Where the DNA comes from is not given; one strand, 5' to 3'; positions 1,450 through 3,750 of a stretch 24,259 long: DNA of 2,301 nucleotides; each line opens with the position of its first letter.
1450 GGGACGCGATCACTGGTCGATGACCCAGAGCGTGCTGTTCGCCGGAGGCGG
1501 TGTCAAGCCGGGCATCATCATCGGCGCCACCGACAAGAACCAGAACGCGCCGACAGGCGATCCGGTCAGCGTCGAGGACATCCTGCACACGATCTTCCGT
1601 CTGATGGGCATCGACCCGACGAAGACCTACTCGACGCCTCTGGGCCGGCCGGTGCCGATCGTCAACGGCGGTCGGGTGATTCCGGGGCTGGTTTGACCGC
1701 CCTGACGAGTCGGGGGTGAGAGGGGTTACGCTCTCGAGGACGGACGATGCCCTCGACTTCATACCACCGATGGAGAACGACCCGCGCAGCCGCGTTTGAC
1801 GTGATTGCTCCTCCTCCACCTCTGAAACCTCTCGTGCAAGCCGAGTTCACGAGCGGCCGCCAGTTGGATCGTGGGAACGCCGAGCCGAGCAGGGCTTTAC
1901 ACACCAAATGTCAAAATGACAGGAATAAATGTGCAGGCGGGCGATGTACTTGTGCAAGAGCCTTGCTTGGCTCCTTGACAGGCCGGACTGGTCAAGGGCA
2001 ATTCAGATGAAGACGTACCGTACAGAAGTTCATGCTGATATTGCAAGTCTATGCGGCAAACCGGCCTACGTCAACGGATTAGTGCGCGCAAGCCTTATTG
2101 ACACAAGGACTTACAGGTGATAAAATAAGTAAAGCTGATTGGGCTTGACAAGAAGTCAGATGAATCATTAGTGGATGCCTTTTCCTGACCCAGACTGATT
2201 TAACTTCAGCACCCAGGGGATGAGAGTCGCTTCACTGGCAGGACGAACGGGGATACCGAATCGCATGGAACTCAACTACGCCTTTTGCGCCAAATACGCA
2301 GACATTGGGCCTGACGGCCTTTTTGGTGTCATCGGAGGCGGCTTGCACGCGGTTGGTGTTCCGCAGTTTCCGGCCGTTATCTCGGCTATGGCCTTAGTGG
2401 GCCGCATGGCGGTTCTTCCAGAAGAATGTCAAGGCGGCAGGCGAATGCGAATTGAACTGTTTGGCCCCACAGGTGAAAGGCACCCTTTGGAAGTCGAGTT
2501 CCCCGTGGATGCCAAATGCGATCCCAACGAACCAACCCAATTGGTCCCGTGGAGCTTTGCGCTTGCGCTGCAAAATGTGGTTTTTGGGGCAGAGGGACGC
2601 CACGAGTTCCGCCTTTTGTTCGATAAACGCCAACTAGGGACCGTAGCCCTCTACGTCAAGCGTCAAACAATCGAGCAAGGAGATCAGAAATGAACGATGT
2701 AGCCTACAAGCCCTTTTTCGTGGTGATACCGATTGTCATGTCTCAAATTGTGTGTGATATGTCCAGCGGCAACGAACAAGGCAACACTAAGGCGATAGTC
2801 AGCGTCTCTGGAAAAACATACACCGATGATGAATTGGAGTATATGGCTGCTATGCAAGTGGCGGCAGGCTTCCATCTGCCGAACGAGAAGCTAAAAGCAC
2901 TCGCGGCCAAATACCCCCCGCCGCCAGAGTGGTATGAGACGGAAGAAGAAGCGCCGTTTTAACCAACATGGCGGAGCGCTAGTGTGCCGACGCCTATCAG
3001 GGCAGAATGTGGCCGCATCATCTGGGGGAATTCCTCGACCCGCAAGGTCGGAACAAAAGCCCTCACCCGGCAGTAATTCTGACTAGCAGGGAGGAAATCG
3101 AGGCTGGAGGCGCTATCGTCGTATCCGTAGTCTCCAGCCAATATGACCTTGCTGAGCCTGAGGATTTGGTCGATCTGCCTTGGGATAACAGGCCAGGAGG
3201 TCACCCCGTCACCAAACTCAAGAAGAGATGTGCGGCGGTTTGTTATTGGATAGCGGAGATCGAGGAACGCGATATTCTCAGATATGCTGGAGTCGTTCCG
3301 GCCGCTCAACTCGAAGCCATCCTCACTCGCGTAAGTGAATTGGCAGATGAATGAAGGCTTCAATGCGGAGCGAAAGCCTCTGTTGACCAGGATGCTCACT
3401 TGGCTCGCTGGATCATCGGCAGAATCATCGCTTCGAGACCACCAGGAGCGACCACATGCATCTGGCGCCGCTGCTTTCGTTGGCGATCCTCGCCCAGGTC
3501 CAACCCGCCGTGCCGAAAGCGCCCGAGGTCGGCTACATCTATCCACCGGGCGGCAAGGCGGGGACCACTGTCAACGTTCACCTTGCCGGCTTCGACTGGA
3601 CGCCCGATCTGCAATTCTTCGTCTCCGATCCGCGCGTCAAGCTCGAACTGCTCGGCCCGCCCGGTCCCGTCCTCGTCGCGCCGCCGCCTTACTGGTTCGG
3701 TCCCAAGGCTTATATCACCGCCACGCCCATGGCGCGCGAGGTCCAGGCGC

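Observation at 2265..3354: Candidate tripartite toxin-antitoxin system: DUF6941, small acidic protein, PemK/MazF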

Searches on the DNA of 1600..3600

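Call 108: search_rna_families(source=window, start=1600, end=3600, threshold=evalue, max_evalue=0.1)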
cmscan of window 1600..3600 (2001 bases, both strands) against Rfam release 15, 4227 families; matches with E-value up to 0.1: 0.
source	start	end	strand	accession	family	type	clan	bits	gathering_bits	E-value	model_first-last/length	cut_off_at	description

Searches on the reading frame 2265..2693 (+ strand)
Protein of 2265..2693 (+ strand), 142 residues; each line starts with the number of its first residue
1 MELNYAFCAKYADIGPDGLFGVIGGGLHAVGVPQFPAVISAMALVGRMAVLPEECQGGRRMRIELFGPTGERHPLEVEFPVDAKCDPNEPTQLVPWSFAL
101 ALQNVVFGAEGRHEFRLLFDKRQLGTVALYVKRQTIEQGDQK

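Call 6: search_protein_families(library=pfam, proteins=[window:2265-2693:+], max_evalue=1)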
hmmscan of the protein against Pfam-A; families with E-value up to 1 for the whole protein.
window:2265-2693:+ (142 aa): 1 family
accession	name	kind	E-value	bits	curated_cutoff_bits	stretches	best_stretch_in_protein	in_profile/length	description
PF22091.2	DUF6941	-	6.1e-14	52.9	27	1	5-132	2-125/125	Family of unknown function (DUF6941)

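Call 8: search_protein_families(library=ncbifam, proteins=[window:2265-2693:+], max_evalue=1)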
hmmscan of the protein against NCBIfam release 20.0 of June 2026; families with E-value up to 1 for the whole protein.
window:2265-2693:+ (142 aa): 0 families

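Call 9: search_protein_families(library=padloc, proteins=[window:2265-2693:+], max_evalue=1)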
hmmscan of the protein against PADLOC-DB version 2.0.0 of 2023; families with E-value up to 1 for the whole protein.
window:2265-2693:+ (142 aa): 0 families

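Call 10: search_protein_families(library=phrogs, proteins=[window:2265-2693:+], max_evalue=1)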
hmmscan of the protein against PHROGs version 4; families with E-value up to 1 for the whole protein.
window:2265-2693:+ (142 aa): 1 family
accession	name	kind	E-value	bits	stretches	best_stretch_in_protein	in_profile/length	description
phrog_5881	-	unknown function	0.13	13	1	84-133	84-133/138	-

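Call 12: find_homologous_proteins(query=window:2265-2693:+)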
Query window:2265-2693:+ (142 aa): 5 proteins with E <= 0.001 among 12 candidates.
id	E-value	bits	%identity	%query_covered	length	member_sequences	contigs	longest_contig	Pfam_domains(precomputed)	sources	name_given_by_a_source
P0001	1.1e-50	190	60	99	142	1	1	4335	PF22091.3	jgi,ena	jgi:hypothetical protein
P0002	4.0e-48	181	58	100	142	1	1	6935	PF22091.3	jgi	jgi:hypothetical protein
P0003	1.4e-47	179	100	58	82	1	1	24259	-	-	-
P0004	7.7e-44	167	57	99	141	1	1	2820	PF22091.3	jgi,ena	-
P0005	7.3e-42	161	51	100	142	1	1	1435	PF22091.3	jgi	jgi:hypothetical protein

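Call 13: find_encoding_contigs(protein=P0001, flank=5000)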
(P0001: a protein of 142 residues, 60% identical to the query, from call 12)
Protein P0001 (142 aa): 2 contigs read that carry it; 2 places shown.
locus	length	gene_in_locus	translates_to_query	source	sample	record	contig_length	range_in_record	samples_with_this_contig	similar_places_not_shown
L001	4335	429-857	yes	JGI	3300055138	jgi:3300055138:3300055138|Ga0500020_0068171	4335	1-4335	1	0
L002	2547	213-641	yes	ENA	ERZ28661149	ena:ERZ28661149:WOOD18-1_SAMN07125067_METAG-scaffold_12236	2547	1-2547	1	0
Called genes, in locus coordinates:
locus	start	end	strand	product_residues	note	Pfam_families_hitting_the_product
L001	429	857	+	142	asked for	PF22091:DUF6941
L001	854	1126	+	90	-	-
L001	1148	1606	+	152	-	-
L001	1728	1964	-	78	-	-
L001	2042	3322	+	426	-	PF01609:DDE_Tnp_1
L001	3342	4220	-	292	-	-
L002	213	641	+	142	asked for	PF22091:DUF6941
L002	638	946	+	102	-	-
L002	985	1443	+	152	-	-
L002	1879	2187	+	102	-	-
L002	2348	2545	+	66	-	?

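Call 14: find_encoding_contigs(protein=P0002, flank=5000)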
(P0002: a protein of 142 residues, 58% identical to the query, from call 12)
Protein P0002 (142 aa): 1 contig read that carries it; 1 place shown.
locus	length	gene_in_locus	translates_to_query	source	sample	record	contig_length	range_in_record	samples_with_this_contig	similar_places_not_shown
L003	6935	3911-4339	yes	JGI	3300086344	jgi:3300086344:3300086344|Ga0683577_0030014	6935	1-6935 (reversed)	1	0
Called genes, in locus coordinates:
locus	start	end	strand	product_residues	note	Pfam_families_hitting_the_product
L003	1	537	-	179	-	?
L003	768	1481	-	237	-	PF09517:RE_Eco29kI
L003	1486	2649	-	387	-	PF00145:DNA_methylase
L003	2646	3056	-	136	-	PF03852:Vsr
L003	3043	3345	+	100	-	-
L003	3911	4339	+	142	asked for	PF22091:DUF6941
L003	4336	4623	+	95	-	-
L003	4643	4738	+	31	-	-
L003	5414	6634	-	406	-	PF00589:Phage_integrase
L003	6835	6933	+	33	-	?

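Call 15: find_encoding_contigs(protein=P0004, flank=5000)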
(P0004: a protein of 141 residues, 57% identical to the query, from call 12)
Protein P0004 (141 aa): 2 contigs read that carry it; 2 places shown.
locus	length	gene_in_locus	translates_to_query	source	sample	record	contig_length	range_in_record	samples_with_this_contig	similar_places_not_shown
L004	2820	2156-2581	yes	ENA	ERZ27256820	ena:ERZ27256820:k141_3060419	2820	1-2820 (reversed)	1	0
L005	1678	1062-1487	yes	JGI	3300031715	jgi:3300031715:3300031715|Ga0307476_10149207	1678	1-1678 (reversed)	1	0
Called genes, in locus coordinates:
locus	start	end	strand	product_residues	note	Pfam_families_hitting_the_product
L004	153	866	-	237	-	-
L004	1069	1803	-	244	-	PF13191:AAA_16, PF20703:nSTAND1, PF13401:AAA_22 (weak)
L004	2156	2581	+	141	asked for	PF22091:DUF6941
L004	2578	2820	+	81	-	?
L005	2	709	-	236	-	?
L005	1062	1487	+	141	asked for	PF22091:DUF6941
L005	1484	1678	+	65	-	?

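Call 16: find_encoding_contigs(protein=P0005, flank=5000)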
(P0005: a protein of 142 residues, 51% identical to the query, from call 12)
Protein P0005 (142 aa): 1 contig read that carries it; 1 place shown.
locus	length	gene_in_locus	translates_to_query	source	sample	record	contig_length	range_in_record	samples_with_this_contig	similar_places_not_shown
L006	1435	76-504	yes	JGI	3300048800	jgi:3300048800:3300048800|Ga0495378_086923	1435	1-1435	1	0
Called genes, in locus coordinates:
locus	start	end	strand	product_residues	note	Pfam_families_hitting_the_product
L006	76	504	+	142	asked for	PF22091:DUF6941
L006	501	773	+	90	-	-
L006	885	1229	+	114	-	-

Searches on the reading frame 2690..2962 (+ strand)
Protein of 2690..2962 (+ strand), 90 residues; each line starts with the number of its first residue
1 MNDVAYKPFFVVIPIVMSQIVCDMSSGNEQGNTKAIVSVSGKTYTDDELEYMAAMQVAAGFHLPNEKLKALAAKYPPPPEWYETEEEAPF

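Call 6: search_protein_families(library=pfam, proteins=[window:2690-2962:+], max_evalue=1)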
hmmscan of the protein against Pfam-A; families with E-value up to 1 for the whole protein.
window:2690-2962:+ (90 aa): 1 family
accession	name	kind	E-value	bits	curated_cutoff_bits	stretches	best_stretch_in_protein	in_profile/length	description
PF04133.19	Vps55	-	0.042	14.1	24.6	1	6-64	25-81/120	Vacuolar protein sorting 55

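Call 8: search_protein_families(library=ncbifam, proteins=[window:2690-2962:+], max_evalue=1)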
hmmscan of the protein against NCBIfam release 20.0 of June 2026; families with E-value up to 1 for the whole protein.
window:2690-2962:+ (90 aa): 0 families

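Call 9: search_protein_families(library=padloc, proteins=[window:2690-2962:+], max_evalue=1)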
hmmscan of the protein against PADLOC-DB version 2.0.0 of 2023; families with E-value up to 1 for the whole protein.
window:2690-2962:+ (90 aa): 0 families

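Call 10: search_protein_families(library=phrogs, proteins=[window:2690-2962:+], max_evalue=1)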
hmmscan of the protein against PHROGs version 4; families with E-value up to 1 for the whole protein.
window:2690-2962:+ (90 aa): 0 families

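Call 27: find_homologous_proteins(query=window:2690-2962:+)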
Query window:2690-2962:+ (90 aa): 6 proteins with E <= 0.001 among 9 candidates.
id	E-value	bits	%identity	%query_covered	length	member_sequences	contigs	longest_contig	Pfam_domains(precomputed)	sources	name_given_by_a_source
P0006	7.6e-54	197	100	100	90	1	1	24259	-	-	-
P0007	3.1e-34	135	70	100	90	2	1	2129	-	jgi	jgi:hypothetical protein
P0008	3.0e-31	125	66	100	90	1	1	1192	-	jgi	jgi:hypothetical protein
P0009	8.3e-26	108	62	97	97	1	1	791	-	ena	-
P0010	1.7e-24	103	56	100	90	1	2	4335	-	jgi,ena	jgi:hypothetical protein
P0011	7.6e-17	79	52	91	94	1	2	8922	-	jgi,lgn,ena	-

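Call 32: find_encoding_contigs(protein=P0011, flank=5000)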
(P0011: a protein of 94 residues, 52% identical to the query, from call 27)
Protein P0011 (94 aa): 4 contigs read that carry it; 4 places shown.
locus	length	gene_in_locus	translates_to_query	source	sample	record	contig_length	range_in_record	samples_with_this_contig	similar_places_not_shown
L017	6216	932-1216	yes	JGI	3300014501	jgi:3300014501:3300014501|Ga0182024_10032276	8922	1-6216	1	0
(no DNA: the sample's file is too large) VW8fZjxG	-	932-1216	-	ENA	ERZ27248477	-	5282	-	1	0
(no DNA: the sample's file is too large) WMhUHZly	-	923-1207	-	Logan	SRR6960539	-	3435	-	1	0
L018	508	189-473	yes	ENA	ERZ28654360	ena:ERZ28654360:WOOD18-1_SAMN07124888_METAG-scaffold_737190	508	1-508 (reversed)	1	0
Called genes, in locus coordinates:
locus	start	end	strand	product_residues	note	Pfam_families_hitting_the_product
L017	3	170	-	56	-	?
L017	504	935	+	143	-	PF22091:DUF6941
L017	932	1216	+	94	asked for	-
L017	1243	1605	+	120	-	PF02452:PemK_toxin (weak)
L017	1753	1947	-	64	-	-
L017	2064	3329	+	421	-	PF01609:DDE_Tnp_1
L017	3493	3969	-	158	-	-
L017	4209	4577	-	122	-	-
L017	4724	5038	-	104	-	PF22400:DUF6980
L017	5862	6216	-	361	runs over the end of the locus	PF01593:Amino_oxidase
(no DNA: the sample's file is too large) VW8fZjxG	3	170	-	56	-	?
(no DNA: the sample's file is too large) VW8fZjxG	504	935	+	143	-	PF22091:DUF6941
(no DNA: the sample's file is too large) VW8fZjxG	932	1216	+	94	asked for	-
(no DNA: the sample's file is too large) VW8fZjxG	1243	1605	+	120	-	PF02452:PemK_toxin (weak)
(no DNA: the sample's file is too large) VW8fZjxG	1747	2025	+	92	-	-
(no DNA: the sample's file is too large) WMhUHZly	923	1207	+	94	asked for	-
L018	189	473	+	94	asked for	-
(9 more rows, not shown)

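Call 36: find_encoding_contigs(protein=P0007, flank=3000)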
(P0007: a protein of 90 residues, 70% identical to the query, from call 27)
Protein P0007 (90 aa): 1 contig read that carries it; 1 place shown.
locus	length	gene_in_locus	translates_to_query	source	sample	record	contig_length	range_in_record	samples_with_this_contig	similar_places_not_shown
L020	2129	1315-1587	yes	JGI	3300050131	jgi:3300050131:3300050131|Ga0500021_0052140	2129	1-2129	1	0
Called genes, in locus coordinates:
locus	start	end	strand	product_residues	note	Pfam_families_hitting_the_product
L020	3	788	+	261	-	?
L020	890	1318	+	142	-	PF22091:DUF6941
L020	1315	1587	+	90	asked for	-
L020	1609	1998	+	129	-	PF02452:PemK_toxin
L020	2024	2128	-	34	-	?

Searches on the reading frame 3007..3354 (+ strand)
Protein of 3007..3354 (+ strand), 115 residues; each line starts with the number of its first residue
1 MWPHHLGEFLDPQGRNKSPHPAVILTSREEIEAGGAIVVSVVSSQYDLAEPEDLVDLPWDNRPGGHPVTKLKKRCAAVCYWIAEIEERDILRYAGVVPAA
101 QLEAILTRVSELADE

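Call 6: search_protein_families(library=pfam, proteins=[window:3007-3354:+], max_evalue=1)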
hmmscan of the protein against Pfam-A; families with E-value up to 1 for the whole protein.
window:3007-3354:+ (115 aa): 1 family
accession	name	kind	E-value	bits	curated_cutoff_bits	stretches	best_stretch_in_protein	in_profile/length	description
PF02452.23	PemK_toxin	-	0.0017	19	23.1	1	14-111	15-107/109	PemK-like, MazF-like toxin of type II toxin-antitoxin system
